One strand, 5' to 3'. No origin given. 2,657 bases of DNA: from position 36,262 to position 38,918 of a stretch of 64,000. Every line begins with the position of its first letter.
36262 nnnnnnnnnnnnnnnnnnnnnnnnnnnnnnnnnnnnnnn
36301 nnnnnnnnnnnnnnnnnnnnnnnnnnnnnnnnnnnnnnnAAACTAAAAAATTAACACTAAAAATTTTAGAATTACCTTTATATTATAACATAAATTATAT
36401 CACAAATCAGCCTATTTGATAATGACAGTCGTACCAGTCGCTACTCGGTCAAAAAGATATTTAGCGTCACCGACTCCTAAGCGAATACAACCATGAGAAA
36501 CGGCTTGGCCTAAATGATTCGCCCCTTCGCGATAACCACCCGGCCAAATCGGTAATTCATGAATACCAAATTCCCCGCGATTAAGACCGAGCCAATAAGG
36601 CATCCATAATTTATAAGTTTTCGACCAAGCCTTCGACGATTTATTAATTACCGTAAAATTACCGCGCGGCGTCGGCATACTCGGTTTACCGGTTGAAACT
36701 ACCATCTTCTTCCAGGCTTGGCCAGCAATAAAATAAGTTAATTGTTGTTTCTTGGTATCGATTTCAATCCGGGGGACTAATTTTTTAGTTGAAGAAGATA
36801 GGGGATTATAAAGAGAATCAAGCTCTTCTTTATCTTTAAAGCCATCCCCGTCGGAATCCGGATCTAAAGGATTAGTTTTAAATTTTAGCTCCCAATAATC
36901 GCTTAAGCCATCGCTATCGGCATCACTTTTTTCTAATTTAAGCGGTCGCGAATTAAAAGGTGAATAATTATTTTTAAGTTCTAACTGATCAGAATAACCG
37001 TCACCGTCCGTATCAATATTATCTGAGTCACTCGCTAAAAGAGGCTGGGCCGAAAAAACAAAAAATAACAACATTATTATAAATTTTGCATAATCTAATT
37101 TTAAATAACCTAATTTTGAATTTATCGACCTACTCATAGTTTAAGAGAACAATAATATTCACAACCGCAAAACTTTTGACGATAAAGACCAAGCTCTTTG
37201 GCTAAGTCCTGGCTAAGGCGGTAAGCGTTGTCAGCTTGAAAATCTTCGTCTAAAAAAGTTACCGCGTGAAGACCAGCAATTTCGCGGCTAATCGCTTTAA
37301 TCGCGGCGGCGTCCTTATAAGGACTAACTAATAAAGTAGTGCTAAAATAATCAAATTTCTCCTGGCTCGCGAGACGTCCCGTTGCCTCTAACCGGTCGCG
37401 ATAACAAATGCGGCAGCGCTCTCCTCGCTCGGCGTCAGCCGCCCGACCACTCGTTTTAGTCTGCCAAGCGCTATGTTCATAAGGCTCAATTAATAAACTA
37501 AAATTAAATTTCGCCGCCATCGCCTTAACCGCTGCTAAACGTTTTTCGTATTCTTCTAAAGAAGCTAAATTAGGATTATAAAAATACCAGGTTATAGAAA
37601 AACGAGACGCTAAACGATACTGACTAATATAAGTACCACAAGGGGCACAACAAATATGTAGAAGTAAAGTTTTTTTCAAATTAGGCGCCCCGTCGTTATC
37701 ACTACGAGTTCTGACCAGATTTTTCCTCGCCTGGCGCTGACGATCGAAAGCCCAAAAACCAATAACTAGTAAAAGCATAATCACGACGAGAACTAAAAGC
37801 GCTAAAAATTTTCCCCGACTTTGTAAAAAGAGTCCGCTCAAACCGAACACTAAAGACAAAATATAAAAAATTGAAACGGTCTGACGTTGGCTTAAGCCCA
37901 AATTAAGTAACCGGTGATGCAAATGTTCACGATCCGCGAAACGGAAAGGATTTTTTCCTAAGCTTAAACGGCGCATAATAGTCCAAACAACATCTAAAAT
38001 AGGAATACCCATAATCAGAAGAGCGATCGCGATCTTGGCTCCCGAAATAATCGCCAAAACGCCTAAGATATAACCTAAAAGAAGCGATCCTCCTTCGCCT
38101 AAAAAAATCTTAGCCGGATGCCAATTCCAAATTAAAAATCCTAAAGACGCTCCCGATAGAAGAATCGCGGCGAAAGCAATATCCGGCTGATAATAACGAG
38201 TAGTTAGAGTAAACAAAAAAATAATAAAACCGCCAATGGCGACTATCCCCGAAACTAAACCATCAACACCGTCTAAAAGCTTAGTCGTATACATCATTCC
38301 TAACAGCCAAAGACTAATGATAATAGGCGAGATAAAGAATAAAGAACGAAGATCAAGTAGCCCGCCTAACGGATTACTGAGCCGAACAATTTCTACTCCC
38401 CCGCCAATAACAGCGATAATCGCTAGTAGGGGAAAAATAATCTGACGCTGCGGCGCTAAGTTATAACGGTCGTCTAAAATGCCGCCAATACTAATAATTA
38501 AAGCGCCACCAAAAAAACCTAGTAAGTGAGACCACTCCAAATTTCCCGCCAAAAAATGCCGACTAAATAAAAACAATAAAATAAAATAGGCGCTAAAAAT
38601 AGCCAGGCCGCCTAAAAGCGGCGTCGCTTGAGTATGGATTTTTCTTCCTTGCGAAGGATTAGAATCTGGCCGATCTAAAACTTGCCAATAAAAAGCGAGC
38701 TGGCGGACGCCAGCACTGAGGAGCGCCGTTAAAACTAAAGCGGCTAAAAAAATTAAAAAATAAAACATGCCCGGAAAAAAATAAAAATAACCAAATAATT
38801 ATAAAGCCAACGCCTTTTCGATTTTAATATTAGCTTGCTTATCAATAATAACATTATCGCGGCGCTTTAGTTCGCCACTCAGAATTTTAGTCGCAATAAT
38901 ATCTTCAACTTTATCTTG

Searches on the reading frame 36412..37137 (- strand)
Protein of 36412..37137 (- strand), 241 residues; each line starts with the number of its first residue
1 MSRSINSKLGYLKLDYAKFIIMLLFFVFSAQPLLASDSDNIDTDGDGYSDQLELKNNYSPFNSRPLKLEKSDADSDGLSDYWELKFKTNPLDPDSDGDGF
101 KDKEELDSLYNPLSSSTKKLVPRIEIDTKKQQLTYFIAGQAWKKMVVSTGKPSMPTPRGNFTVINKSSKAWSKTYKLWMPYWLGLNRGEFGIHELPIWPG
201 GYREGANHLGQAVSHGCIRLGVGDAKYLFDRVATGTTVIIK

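Call 3: search_protein_families(library=pfam, proteins=[window:36412-37137:-], max_evalue=0.01)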
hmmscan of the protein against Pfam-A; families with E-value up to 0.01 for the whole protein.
window:36412-37137:- (241 aa): 2 families
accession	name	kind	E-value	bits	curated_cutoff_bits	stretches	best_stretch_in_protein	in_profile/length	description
PF03734.19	YkuD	-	7.2e-23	82.2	23.4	1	123-240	3-146/146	L,D-transpeptidase catalytic domain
PF18884.5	TSP3_bac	-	5.1e-13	49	25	2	74-93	3-22/22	Bacterial TSP3 repeat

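Call 58: search_protein_families(library=ncbifam, proteins=[window:36412-37137:-], max_evalue=0.001)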
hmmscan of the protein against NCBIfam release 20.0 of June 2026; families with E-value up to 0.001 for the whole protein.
window:36412-37137:- (241 aa): 9 families
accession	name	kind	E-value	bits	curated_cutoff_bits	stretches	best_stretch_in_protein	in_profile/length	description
NF004785.0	PRK06132.1-2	subfamily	8.5e-12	44.9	169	1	126-240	67-171/353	hypothetical protein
NF033765.2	gliding_CglD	equivalog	5.3e-11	41.1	400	1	36-105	171-240/1124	adventurous gliding motility lipoprotein CglD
NF009120.0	PRK12472.1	subfamily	5.8e-10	38.6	369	1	127-240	59-162/508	hypothetical protein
NF004786.0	PRK06132.1-3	equivalog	1.5e-06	27.3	329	1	126-240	33-138/418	hypothetical protein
NF004787.0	PRK06132.1-4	equivalog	1.6e-05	23.9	409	1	128-240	64-167/347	hypothetical protein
NF047639.1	throspo3_MtsD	equivalog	1.7e-05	23.1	800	0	71-116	459-504/651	cell-cell cohesion protein MtsD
NF007563.0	PRK10190.1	equivalog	1.9e-05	24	517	1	209-240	199-230/310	L,D-transpeptidase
NF007612.0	PRK10260.1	equivalog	0.00021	20.4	583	1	209-238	202-231/306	L,D-transpeptidase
NF041762.1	diheme_GEGP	equivalog_domain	0.00081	18.7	300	0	93-127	95-132/359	GEGP motif-containing diheme protein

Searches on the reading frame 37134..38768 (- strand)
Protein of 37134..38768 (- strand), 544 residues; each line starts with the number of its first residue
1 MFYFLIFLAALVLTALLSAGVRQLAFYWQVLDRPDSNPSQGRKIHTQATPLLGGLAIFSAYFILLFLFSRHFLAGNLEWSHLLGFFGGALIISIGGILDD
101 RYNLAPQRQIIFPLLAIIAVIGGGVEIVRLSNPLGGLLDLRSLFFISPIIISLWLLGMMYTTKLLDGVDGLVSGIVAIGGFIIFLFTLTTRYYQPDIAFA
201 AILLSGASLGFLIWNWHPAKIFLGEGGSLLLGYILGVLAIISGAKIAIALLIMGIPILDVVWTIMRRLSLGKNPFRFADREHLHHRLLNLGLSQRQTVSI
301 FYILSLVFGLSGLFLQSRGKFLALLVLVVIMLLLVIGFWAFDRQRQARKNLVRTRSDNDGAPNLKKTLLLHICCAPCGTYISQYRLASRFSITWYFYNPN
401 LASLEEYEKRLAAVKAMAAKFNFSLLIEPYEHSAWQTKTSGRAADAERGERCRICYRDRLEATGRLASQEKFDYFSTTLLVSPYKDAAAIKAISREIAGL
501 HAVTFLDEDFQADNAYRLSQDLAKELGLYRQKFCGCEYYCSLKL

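Call 3: search_protein_families(library=pfam, proteins=[window:37134-38768:-], max_evalue=0.01)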
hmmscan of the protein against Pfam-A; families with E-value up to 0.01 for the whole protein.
window:37134-38768:- (544 aa): 2 families
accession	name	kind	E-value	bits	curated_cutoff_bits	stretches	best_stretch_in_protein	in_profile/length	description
PF02677.20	QueH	-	3.2e-55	187.4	23.5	1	368-538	1-171/175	Epoxyqueuosine reductase QueH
PF00953.26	Glycos_transf_4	-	6.6e-28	98.1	27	1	83-242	2-159/160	Glycosyl transferase family 4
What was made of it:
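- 37134..38768 (-): WecA-like polyprenyl-phosphate sugar-phosphate transferase (GT4, residues about 1-350) fused to QueH. It lies 30 nt downstream of TM-Clp and recurs as the third gene of the cluster. Pfam PF00953 and PF02677 (call 3).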

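Call 58: search_protein_families(library=ncbifam, proteins=[window:37134-38768:-], max_evalue=0.001)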
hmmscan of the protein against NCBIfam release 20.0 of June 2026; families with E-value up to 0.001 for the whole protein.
window:37134-38768:- (544 aa): 3 families
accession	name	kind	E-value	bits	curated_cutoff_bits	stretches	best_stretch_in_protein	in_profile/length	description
TIGR02380.1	ECA_wecA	exception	5.4e-29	101.4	326.05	1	5-340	6-332/346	UDP-N-acetylglucosamine--undecaprenyl-phosphate N-acetylglucosaminephosphotransferase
NF053644.1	MraY_archaea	equivalog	4.1e-26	92.1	450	1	141-312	177-339/340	pseudomurein biosynthesis MraY family phospho-N-acetylmuramoyl-pentapeptide-transferase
TIGR00445.1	mraY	equivalog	8.1e-20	71.5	192.05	1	137-313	130-315/321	phospho-N-acetylmuramoyl-pentapeptide-transferase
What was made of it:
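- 37134..38768 (-): NCBIfam TIGR02380 wecA scores 101 bits over its full length, below its cut-off (call 58).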
